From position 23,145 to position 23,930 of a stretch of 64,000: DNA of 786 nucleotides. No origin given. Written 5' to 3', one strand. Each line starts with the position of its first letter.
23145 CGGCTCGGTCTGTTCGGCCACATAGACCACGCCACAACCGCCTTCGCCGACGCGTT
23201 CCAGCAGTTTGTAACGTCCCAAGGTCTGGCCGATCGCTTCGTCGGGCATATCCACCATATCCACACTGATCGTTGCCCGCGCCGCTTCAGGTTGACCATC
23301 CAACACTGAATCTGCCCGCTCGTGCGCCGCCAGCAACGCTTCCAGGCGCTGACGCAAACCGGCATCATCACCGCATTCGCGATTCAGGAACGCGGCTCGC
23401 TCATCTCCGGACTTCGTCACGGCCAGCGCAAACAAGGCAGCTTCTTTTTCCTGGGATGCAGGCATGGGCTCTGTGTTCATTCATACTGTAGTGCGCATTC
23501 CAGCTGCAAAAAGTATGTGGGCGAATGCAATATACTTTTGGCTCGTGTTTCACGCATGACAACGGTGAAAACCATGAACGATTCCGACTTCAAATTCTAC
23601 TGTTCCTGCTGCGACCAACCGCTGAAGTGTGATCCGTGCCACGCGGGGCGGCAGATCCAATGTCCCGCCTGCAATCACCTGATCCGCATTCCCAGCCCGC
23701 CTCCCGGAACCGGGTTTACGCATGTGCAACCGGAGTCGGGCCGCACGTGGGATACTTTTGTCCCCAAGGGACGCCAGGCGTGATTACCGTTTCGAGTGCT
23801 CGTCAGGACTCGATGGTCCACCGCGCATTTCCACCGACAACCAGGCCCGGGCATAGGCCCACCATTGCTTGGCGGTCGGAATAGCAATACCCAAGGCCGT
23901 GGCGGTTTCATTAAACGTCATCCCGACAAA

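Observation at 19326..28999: Paralogous ECF-sigma / Ser-Thr-kinase cassettes with a conserved kinase N-terminal motif, two intact and two decayed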

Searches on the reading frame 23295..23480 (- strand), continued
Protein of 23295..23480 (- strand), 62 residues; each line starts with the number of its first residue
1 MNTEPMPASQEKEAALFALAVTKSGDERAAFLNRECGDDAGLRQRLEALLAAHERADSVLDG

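Call 101: search_protein_families(library=pfam, proteins=[P0027, P0054, P0058, P0066, P0088, P0094, P0100, P0114, P0117, P0152], max_evalue=0.00001)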
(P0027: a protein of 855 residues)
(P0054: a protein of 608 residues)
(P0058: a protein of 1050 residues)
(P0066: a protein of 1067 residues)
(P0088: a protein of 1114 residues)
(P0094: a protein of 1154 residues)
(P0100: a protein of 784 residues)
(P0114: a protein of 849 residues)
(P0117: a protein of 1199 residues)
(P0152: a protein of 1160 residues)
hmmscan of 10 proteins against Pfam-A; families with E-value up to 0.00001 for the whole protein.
P0027 (855 aa): 21 families
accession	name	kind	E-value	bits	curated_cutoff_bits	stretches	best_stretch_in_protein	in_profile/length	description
PF00069.31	Pkinase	-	7.4e-42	144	31.7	1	204-417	72-256/263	Protein kinase domain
PF07714.23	PK_Tyr_Ser-Thr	-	5.7e-25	88.5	23.1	1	202-365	73-229/258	Protein tyrosine and serine/threonine kinase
PF25174.1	Beta-prop_THOC3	-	2.8e-22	79.5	305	1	575-680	3-105/272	THOC3 beta-propeller domain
PF00400.38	WD40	-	1.7e-19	69.8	27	2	575-602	12-39/39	WD domain, G-beta repeat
PF24814.1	WD40_Prp19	-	2.7e-17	63.2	320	1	552-684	114-241/281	Prp19 WD40 domain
PF25173.1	Beta-prop_WDR3_1st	-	1.1e-15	58.2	154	1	575-654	72-150/184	WDR3 first beta-propeller domain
PF24817.1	WD40_WDHD1_1st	-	1.5e-14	54.3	109.9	1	576-683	88-199/291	WDHD1 first WD40 domain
PF24807.1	WD40_CDC20-Fz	-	7.3e-13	48.9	200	1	571-655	132-218/292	CDC20/Fizzy WD40 domain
PF23414.1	Beta-prop_EML_2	-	1e-10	41.9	90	0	567-625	75-133/266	Echinoderm microtubule-associated protein second beta-propeller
PF25047.1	Beta-prop_TEP1_2nd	-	1.2e-09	38.2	89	1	568-655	85-173/255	TEP-1 second beta-propeller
PF25175.1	Beta-prop_WDR5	-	1.5e-08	34.7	250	1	577-676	97-192/296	WDR5 beta-propeller domain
PF12894.13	ANAPC4_WD40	-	5.4e-08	33.4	22.9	0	566-624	29-88/91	Anaphase-promoting complex subunit 4 WD40 domain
PF24780.1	WD40_MABP1-WDR62_1st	-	1.2e-07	31.8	496.3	1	576-653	40-120/328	MABP1/WDR62 first WD40 domain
PF25168.1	Beta-prop_WDR36-Utp21_2nd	-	1.9e-07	31.2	84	1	574-680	198-298/335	WDR36/Utp21 second beta-propeller domain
PF24105.1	Beta-prop_CAF1B_HIR1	-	2.6e-07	30.4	80.5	1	576-652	132-207/383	CAF1B/HIR1 beta-propeller domain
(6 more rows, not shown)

P0054 (608 aa): 8 families
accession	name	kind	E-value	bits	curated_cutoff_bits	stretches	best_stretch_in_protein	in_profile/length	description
PF00069.31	Pkinase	-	4.4e-45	154.6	31.7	1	78-404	1-254/263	Protein kinase domain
PF07714.23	PK_Tyr_Ser-Thr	-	3.3e-30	105.7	23.1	1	79-292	2-210/258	Protein tyrosine and serine/threonine kinase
PF13424.12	TPR_12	-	1e-12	48.5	30.1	1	529-595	8-74/77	Tetratricopeptide repeat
PF13374.12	TPR_10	-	2.4e-09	37.3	27.5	1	524-564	2-42/42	Tetratricopeptide repeat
PF01636.29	APH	-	1.3e-07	32.1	23.2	0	187-226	159-197/239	Phosphotransferase enzyme family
PF00515.34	TPR_1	-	1.7e-06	28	27.8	1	530-556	7-33/34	Tetratricopeptide repeat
PF07719.23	TPR_2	-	6.5e-06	26.3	27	0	529-555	6-32/34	Tetratricopeptide repeat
PF13181.12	TPR_8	-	9.4e-06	25.8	25.7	0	525-557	2-34/34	Tetratricopeptide repeat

P0058 (1050 aa): 4 families
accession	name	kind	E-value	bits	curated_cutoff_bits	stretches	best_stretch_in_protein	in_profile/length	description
PF00069.31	Pkinase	-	2.9e-46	158.4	31.7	1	85-371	1-254/263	Protein kinase domain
PF07714.23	PK_Tyr_Ser-Thr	-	2.9e-29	102.6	23.1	1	86-319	2-229/258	Protein tyrosine and serine/threonine kinase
PF07719.23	TPR_2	-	2.8e-06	27.5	27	0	895-920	3-28/34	Tetratricopeptide repeat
PF07721.20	TPR_4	-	4.6e-06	27.2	27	0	893-918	1-26/26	Tetratricopeptide repeat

P0066 (1067 aa): 14 families
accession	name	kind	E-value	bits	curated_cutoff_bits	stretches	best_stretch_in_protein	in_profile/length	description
PF13424.12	TPR_12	-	3.9e-85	280.5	30.1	7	710-784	2-76/77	Tetratricopeptide repeat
PF00069.31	Pkinase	-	9.1e-46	156.8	31.7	1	88-318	1-223/263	Protein kinase domain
PF13374.12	TPR_10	-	2.7e-44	148.4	27.5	0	710-751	1-42/42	Tetratricopeptide repeat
PF07714.23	PK_Tyr_Ser-Thr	-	5.5e-32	111.5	23.1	1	89-332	2-239/258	Protein tyrosine and serine/threonine kinase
PF07719.23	TPR_2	-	2.7e-24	83.7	27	0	755-783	3-31/34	Tetratricopeptide repeat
PF24885.1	TPR_NPHP3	-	4.5e-18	65.9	100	1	713-849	104-238/239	Nephrocystin-3 TPR domain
PF00515.34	TPR_1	-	1.6e-17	62.9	27.8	0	755-784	3-32/34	Tetratricopeptide repeat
PF13176.12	TPR_7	-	1e-15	56.9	27.9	0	545-574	1-30/36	Tetratricopeptide repeat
PF13432.12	TPR_16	-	1.1e-13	51.8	32.7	0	721-781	7-59/65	Tetratricopeptide repeat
PF13181.12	TPR_8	-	2.2e-11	43.4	25.7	0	927-951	1-25/34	Tetratricopeptide repeat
PF14559.12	TPR_19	-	8.2e-11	42.5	25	0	899-935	4-40/68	Tetratricopeptide repeat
PF13428.12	TPR_14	-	5.6e-10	39.3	23.5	0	898-928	13-43/44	Tetratricopeptide repeat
PF13431.12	TPR_17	-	1.3e-08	34.8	24.4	0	837-857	13-33/34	Tetratricopeptide repeat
PF12968.13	DUF3856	-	4e-06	27.3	27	0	755-824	57-129/143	Domain of Unknown Function (DUF3856)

P0088 (1114 aa): 34 families (the best 25 are shown)
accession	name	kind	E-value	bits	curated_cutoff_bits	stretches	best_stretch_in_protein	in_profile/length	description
PF25174.1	Beta-prop_THOC3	-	9.5e-70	235.1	305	4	616-850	9-248/272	THOC3 beta-propeller domain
PF25173.1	Beta-prop_WDR3_1st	-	5.3e-54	183.2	154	2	628-805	7-182/184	WDR3 first beta-propeller domain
PF00400.38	WD40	-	5.3e-48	159.9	27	2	771-805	4-38/39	WD domain, G-beta repeat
PF00069.31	Pkinase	-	7.7e-44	150.5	31.7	1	85-373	1-256/263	Protein kinase domain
PF24814.1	WD40_Prp19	-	3.4e-41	141.6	320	3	921-1060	70-210/281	Prp19 WD40 domain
PF24817.1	WD40_WDHD1_1st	-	3.5e-39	135.2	109.9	3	673-815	25-165/291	WDHD1 first WD40 domain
PF25168.1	Beta-prop_WDR36-Utp21_2nd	-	8.1e-38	131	84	1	919-1019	176-275/335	WDR36/Utp21 second beta-propeller domain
PF25175.1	Beta-prop_WDR5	-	1e-36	127.2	250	2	609-806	10-207/296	WDR5 beta-propeller domain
PF24807.1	WD40_CDC20-Fz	-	1.3e-36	126.9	200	2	629-817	28-219/292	CDC20/Fizzy WD40 domain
PF23414.1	Beta-prop_EML_2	-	4.9e-35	121.6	90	2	923-1062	21-159/266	Echinoderm microtubule-associated protein second beta-propeller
PF25391.1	WD40_Gbeta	-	6.8e-30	104.7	150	2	962-1065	162-264/340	G protein beta WD-40 repeat protein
PF07714.23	PK_Tyr_Ser-Thr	-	8.7e-28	97.8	23.1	1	86-299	2-210/258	Protein tyrosine and serine/threonine kinase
PF25172.1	Beta-prop_WDR3_2nd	-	3.5e-27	95.8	140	2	656-808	137-289/293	WDR3 second beta-propeller domain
PF25047.1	Beta-prop_TEP1_2nd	-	1.2e-22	80.7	89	1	913-1063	12-171/255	TEP-1 second beta-propeller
PF24796.1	WDR55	-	2.1e-21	76.7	200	2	657-805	12-164/296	WDR55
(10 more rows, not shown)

P0094 (1154 aa): 22 families
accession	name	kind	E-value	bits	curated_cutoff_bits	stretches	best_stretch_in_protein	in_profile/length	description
PF25174.1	Beta-prop_THOC3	-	2.6e-45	155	305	3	732-953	4-216/272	THOC3 beta-propeller domain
PF00069.31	Pkinase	-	3.6e-44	151.6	31.7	1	89-376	1-254/263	Protein kinase domain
PF07714.23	PK_Tyr_Ser-Thr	-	1.8e-28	100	23.1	1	90-343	2-248/258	Protein tyrosine and serine/threonine kinase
PF25173.1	Beta-prop_WDR3_1st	-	1.8e-27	96.6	154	1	657-849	4-183/184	WDR3 first beta-propeller domain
PF00400.38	WD40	-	6e-27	93.4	27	2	772-803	8-39/39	WD domain, G-beta repeat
PF24807.1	WD40_CDC20-Fz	-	7.7e-26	91.5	200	1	704-872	25-186/292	CDC20/Fizzy WD40 domain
PF23414.1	Beta-prop_EML_2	-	8.8e-24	84.7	90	2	614-770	15-162/266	Echinoderm microtubule-associated protein second beta-propeller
PF24814.1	WD40_Prp19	-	2.8e-23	82.8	320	1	664-808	73-210/281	Prp19 WD40 domain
PF25175.1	Beta-prop_WDR5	-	3.9e-21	76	250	1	644-849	16-207/296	WDR5 beta-propeller domain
PF24817.1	WD40_WDHD1_1st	-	1.6e-20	73.9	109.9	1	782-946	93-260/291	WDHD1 first WD40 domain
PF25391.1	WD40_Gbeta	-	1.5e-18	67.3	150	1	753-849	163-254/340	G protein beta WD-40 repeat protein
PF24780.1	WD40_MABP1-WDR62_1st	-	1.2e-17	64.7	496.3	1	692-802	3-111/328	MABP1/WDR62 first WD40 domain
PF25047.1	Beta-prop_TEP1_2nd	-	6.6e-16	58.7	89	1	655-853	11-207/255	TEP-1 second beta-propeller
PF25168.1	Beta-prop_WDR36-Utp21_2nd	-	1.7e-15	57.6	84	0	686-853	112-272/335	WDR36/Utp21 second beta-propeller domain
PF25171.1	Beta-prop_WDR36-Utp21_1st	-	7.9e-15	55.4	80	1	656-802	124-263/266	WDR36/Utp21 first beta-propeller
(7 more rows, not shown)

P0100 (784 aa): 37 families (the best 25 are shown)
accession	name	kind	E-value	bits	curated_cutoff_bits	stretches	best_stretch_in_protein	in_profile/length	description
PF00400.38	WD40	-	2.3e-68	224.2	27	5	658-695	2-39/39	WD domain, G-beta repeat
PF25174.1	Beta-prop_THOC3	-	1.2e-61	208.6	305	3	541-646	1-108/272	THOC3 beta-propeller domain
PF25173.1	Beta-prop_WDR3_1st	-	8.8e-60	202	154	2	649-779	53-183/184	WDR3 first beta-propeller domain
PF24814.1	WD40_Prp19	-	1.7e-46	159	320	2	526-695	33-205/281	Prp19 WD40 domain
PF25175.1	Beta-prop_WDR5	-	3.3e-45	155.1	250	2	620-783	4-168/296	WDR5 beta-propeller domain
PF00069.31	Pkinase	-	1e-43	150.1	31.7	1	83-380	1-256/263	Protein kinase domain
PF25391.1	WD40_Gbeta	-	1.4e-41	143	150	2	637-781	153-300/340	G protein beta WD-40 repeat protein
PF24805.1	EIF3I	-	9.5e-40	137.1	200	3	537-640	5-107/324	EIF3I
PF24807.1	WD40_CDC20-Fz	-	1.4e-36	126.8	200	2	621-778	130-292/292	CDC20/Fizzy WD40 domain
PF24105.1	Beta-prop_CAF1B_HIR1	-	2.8e-35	122.5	80.5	3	660-742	123-205/383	CAF1B/HIR1 beta-propeller domain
PF25172.1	Beta-prop_WDR3_2nd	-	3.8e-35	122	140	2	535-656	168-290/293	WDR3 second beta-propeller domain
PF23414.1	Beta-prop_EML_2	-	5e-35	121.6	90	2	546-700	2-157/266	Echinoderm microtubule-associated protein second beta-propeller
PF24817.1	WD40_WDHD1_1st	-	6.9e-35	121.1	109.9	3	544-622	88-166/291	WDHD1 first WD40 domain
PF25168.1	Beta-prop_WDR36-Utp21_2nd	-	6.3e-34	118.2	84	2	579-652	235-307/335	WDR36/Utp21 second beta-propeller domain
PF07714.23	PK_Tyr_Ser-Thr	-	2.2e-28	99.7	23.1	1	84-325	2-236/258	Protein tyrosine and serine/threonine kinase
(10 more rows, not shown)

P0114 (849 aa): 4 families
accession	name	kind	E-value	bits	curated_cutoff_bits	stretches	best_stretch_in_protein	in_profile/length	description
PF00069.31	Pkinase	-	8.1e-45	153.7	31.7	1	91-379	1-256/263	Protein kinase domain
PF07714.23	PK_Tyr_Ser-Thr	-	5.1e-29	101.8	23.1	1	92-332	2-236/258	Protein tyrosine and serine/threonine kinase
PF07719.23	TPR_2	-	6.4e-07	29.5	27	0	570-600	2-32/34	Tetratricopeptide repeat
PF13424.12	TPR_12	-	1.3e-06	29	30.1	0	571-624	5-59/77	Tetratricopeptide repeat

P0117 (1199 aa): 35 families (the best 25 are shown)
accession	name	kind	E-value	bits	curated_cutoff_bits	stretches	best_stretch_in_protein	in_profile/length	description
PF25174.1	Beta-prop_THOC3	-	3.2e-45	154.7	305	3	751-863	88-199/272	THOC3 beta-propeller domain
PF00400.38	WD40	-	1.9e-44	148.6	27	3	825-862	1-38/39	WD domain, G-beta repeat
PF25173.1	Beta-prop_WDR3_1st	-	9.7e-44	149.7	154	3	751-863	29-141/184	WDR3 first beta-propeller domain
PF00069.31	Pkinase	-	3.2e-43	148.5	31.7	1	90-390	1-252/263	Protein kinase domain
PF24814.1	WD40_Prp19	-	1.6e-35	123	320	3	779-862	34-118/281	Prp19 WD40 domain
PF25175.1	Beta-prop_WDR5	-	9.5e-33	114.1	250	3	754-863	13-122/296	WDR5 beta-propeller domain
PF24817.1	WD40_WDHD1_1st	-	2e-32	113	109.9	1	749-826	84-161/291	WDHD1 first WD40 domain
PF24807.1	WD40_CDC20-Fz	-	1.7e-29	103.5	200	1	737-865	38-165/292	CDC20/Fizzy WD40 domain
PF23414.1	Beta-prop_EML_2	-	3.1e-27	96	90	2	710-826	45-157/266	Echinoderm microtubule-associated protein second beta-propeller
PF07714.23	PK_Tyr_Ser-Thr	-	5.4e-26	91.9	23.1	1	91-345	2-234/258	Protein tyrosine and serine/threonine kinase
PF25172.1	Beta-prop_WDR3_2nd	-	5.7e-25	88.6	140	1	729-865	111-247/293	WDR3 second beta-propeller domain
PF25391.1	WD40_Gbeta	-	3.8e-24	85.7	150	1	754-863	100-212/340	G protein beta WD-40 repeat protein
PF25047.1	Beta-prop_TEP1_2nd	-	1.4e-23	83.8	89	1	763-900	58-196/255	TEP-1 second beta-propeller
PF25168.1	Beta-prop_WDR36-Utp21_2nd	-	4.1e-23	82.7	84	2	747-863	194-310/335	WDR36/Utp21 second beta-propeller domain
PF24796.1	WDR55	-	2.8e-19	69.7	200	1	747-862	3-122/296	WDR55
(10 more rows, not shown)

P0152 (1160 aa): 36 families (the best 25 are shown)
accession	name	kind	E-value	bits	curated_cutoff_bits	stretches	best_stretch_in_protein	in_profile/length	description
PF25174.1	Beta-prop_THOC3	-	1.4e-67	228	305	3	737-995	3-258/272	THOC3 beta-propeller domain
PF25173.1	Beta-prop_WDR3_1st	-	1e-57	195.2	154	3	672-850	13-183/184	WDR3 first beta-propeller domain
PF23414.1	Beta-prop_EML_2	-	2.7e-50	171.7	90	4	651-815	3-159/266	Echinoderm microtubule-associated protein second beta-propeller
PF24814.1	WD40_Prp19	-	1.1e-49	169.4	320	3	625-816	27-213/281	Prp19 WD40 domain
PF24817.1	WD40_WDHD1_1st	-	1.3e-48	166.1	109.9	3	783-947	89-262/291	WDHD1 first WD40 domain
PF00069.31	Pkinase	-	9.6e-48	163.3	31.7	1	95-382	1-255/263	Protein kinase domain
PF24807.1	WD40_CDC20-Fz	-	3.3e-44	151.8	200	2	696-849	140-292/292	CDC20/Fizzy WD40 domain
PF00400.38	WD40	-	6.3e-42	140.7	27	2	770-808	1-39/39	WD domain, G-beta repeat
PF25175.1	Beta-prop_WDR5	-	1.2e-33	117.2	250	1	736-880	10-151/296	WDR5 beta-propeller domain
PF07714.23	PK_Tyr_Ser-Thr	-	4.9e-31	108.4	23.1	1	96-336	2-236/258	Protein tyrosine and serine/threonine kinase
PF12894.13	ANAPC4_WD40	-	7.8e-29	100.2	22.9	0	707-777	11-77/91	Anaphase-promoting complex subunit 4 WD40 domain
PF25391.1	WD40_Gbeta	-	7.9e-28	97.9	150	1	653-851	62-255/340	G protein beta WD-40 repeat protein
PF24796.1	WDR55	-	5.2e-25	88.5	200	2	756-852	113-209/296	WDR55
PF24780.1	WD40_MABP1-WDR62_1st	-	6.2e-24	85.3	496.3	0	735-779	37-81/328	MABP1/WDR62 first WD40 domain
PF25172.1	Beta-prop_WDR3_2nd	-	4.9e-23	82.2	140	1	740-852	179-289/293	WDR3 second beta-propeller domain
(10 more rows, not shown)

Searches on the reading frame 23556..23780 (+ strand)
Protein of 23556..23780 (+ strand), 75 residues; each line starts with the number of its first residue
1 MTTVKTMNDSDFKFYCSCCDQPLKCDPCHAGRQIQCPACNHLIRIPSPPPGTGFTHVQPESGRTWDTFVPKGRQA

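Call 93: search_protein_families(library=pfam, proteins=[window:23556-23780:+], max_evalue=1)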
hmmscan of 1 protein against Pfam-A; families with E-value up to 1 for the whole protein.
seq(75 aa): 1 family
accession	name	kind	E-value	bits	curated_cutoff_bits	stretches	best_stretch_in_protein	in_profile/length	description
PF25169.1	DUF7830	-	0.026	14.8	27.5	1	6-26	27-47/72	Domain of unknown function (DUF7830)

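Call 94: search_protein_families(library=ncbifam, proteins=[window:23556-23780:+], max_evalue=1)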
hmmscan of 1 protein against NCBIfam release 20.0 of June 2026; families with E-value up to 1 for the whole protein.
seq(75 aa): 0 families

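Call 95: search_solved_structures(query=window:23556-23780:+, max_evalue=10, show_alignments=2)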
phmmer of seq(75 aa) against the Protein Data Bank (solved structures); distinct sequences matched with E-value up to 10: 3.
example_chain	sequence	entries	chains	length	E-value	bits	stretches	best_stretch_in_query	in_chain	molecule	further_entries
2pmq_A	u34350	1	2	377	0.89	13.2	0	12-59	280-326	Mandelate racemase/muconate lactonizing enzyme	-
4h2h_A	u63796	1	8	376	0.9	13.2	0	12-59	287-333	Mandelate racemase/muconate lactonizing enzyme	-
4qiw_P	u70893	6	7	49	1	13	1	14-45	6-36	DNA-directed RNA polymerase subunit P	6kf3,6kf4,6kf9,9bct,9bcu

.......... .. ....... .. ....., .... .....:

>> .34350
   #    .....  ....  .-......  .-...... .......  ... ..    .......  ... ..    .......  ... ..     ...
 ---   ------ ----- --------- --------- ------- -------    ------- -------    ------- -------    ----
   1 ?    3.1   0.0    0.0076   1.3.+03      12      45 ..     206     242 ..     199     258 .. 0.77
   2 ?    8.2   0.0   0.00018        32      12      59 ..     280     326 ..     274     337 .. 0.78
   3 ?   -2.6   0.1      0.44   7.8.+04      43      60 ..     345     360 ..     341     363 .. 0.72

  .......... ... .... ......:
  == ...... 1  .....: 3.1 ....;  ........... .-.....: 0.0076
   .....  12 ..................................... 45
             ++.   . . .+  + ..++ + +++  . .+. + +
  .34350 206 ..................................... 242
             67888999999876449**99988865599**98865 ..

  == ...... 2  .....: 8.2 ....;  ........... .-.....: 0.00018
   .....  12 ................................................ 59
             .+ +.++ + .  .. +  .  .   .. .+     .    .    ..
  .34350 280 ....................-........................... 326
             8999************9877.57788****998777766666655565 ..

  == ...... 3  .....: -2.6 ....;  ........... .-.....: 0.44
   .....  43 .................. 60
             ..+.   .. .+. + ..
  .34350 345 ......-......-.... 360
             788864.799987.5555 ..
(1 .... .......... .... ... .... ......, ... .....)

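Call 96: list_cluster_members(proteins=[window:23556-23780:+, window:23574-23780:+])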
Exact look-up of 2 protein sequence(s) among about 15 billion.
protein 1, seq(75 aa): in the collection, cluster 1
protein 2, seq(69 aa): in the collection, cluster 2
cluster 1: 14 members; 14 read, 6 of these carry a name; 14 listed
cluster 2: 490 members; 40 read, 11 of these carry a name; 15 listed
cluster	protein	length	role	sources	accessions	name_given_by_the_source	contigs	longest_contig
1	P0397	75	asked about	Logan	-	-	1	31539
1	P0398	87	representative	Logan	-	-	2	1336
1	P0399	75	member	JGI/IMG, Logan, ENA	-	DNA-directed RNA polymerase subunit RPC12/RpoP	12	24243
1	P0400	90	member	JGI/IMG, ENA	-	DNA-directed RNA polymerase subunit RPC12/RpoP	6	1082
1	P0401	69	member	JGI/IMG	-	phage FluMu protein Com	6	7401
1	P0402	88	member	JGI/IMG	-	DNA-directed RNA polymerase subunit RPC12/RpoP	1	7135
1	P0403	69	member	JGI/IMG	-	DNA-directed RNA polymerase subunit RPC12/RpoP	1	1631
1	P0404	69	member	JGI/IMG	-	hypothetical protein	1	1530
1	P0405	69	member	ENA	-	-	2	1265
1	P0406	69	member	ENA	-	-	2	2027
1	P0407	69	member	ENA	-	-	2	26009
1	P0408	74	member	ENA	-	-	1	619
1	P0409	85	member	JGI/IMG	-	-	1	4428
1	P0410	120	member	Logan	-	-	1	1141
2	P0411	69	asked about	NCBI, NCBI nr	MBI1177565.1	hypothetical protein GC207_09020 [bacterium] | hypothetical protein [bacterium]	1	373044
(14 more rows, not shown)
